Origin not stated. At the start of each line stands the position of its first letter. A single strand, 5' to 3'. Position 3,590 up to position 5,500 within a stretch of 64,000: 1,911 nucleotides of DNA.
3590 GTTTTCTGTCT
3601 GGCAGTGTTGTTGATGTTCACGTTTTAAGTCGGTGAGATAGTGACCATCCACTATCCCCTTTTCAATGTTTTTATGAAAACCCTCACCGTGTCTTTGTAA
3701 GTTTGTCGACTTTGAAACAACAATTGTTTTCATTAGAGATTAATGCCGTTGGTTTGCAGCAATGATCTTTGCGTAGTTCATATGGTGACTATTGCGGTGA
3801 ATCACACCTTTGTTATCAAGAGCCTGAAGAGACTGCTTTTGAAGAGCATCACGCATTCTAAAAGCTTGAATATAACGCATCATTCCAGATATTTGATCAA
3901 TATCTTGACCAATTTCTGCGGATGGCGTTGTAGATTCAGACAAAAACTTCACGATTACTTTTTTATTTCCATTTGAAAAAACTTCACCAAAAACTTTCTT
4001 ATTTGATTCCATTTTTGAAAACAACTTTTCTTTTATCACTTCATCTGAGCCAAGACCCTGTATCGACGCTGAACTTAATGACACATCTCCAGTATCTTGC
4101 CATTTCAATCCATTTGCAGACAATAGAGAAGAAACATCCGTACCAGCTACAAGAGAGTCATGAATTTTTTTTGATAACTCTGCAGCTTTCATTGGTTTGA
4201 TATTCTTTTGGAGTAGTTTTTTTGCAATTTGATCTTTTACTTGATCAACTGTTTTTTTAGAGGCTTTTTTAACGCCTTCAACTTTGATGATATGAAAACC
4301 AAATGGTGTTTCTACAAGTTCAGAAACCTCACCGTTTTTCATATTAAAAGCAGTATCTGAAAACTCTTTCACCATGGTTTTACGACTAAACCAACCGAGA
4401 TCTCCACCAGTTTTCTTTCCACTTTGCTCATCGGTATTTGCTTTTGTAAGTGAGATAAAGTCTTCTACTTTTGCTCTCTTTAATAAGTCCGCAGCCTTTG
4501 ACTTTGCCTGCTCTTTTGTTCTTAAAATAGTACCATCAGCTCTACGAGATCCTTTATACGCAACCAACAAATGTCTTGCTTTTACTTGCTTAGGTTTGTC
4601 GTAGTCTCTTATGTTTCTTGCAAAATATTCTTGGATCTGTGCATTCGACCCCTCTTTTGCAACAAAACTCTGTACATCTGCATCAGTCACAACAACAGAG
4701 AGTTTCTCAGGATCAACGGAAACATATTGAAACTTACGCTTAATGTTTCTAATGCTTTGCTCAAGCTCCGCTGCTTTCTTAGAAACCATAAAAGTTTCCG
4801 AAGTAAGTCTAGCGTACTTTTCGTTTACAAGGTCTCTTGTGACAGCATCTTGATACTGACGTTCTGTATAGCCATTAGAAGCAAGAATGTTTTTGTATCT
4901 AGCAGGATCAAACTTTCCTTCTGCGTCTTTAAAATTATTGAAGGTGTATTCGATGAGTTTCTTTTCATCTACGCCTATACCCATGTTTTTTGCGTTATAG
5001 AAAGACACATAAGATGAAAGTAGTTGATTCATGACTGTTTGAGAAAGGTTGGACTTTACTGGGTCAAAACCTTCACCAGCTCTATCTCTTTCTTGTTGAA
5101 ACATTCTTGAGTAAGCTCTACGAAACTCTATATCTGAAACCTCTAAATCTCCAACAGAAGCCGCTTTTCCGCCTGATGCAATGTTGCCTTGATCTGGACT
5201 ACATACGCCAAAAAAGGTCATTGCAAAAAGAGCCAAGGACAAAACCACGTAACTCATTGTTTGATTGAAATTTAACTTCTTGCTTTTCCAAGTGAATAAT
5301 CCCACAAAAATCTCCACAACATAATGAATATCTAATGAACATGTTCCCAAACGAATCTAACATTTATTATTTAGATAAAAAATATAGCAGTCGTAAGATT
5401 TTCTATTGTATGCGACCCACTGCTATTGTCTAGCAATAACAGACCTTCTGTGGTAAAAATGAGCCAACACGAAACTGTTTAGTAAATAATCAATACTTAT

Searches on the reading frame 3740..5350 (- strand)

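Call 58: search_protein_families(library=pfam, proteins=[window:3740-5350:-], max_evalue=0.00001)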
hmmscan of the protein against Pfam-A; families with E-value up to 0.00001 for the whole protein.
window:3740-5350:- (536 aa): 5 families
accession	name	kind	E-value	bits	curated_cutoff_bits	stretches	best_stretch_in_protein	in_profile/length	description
PF13616.12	Rotamase_3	-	2e-26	93.2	22.5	1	248-358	8-113/116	PPIC-type PPIASE domain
PF13624.11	SurA_N_3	-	2.4e-23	83.2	27.2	1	32-179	13-161/162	SurA-like N-terminal domain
PF00639.27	Rotamase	-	2.4e-21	77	21.7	1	260-358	1-96/97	PPIC-type PPIASE domain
PF13145.12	Rotamase_2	-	9e-15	56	27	1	235-373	2-121/121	PPIC-type PPIASE domain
PF13623.11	SurA_N_2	-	2.7e-14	53.7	28.5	1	32-156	11-145/145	SurA-like N-terminal domain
